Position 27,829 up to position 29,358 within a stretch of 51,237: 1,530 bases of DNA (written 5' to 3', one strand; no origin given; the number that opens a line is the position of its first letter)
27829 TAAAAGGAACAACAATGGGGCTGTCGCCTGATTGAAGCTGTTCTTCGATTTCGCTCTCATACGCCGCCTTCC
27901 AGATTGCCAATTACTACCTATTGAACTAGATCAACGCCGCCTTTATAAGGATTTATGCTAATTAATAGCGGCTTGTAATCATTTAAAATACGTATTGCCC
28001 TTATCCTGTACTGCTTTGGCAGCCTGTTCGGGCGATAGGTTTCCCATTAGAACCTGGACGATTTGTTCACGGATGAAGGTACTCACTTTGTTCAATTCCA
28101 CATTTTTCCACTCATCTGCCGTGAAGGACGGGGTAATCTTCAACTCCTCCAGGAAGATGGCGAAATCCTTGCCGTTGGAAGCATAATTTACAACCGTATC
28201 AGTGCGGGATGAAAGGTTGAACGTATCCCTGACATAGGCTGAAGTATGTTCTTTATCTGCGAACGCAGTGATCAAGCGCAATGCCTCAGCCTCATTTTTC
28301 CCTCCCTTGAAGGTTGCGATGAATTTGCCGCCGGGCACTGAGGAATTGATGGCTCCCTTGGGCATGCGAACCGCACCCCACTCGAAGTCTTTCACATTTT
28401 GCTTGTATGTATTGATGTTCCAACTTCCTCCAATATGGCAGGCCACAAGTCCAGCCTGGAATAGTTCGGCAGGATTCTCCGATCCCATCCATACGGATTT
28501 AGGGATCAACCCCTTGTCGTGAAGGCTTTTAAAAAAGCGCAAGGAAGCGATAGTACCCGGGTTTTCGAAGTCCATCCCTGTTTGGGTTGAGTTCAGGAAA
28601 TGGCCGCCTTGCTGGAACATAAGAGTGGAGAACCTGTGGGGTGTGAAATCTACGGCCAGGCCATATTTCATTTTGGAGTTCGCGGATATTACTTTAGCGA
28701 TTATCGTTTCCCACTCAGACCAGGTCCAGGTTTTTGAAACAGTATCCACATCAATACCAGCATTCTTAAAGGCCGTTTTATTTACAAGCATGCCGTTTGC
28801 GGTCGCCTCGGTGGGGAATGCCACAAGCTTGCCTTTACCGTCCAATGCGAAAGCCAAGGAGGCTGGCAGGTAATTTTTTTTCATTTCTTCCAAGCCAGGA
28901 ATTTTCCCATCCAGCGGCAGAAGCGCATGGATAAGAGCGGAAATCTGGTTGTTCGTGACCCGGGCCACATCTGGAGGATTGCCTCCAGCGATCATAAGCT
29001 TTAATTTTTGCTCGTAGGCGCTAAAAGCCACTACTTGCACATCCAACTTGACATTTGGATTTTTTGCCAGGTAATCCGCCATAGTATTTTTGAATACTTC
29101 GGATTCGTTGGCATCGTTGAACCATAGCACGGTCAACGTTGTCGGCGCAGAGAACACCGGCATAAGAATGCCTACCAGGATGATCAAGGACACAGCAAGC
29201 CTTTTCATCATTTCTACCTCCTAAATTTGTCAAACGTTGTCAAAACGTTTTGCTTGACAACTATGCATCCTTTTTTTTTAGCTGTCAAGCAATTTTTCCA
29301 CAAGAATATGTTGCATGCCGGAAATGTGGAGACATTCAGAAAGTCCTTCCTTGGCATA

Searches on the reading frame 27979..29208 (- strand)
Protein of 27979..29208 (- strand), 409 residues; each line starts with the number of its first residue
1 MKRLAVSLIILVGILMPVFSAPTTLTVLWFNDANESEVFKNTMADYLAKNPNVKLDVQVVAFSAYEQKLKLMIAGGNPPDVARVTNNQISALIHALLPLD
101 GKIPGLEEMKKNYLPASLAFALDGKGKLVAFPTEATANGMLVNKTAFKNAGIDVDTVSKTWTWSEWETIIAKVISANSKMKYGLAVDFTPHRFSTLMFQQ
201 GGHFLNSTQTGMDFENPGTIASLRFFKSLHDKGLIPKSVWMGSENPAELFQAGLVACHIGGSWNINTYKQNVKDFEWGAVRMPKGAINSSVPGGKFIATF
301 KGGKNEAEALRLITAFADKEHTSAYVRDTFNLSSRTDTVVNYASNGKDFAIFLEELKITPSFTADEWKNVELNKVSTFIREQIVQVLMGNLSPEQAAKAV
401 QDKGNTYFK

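Call 83: search_protein_families(library=pfam, proteins=[window:27979-29208:-], max_evalue=0.0001)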
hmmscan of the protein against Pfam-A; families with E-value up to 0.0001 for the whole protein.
window:27979-29208:- (409 aa): 2 families
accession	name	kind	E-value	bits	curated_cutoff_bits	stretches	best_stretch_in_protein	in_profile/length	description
PF13416.11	SBP_bac_8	-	9.9e-30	104.7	27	1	43-337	3-264/279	Bacterial extracellular solute-binding protein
PF01547.30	SBP_bac_1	-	4.6e-23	83.1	26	1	37-320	6-304/307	Bacterial extracellular solute-binding protein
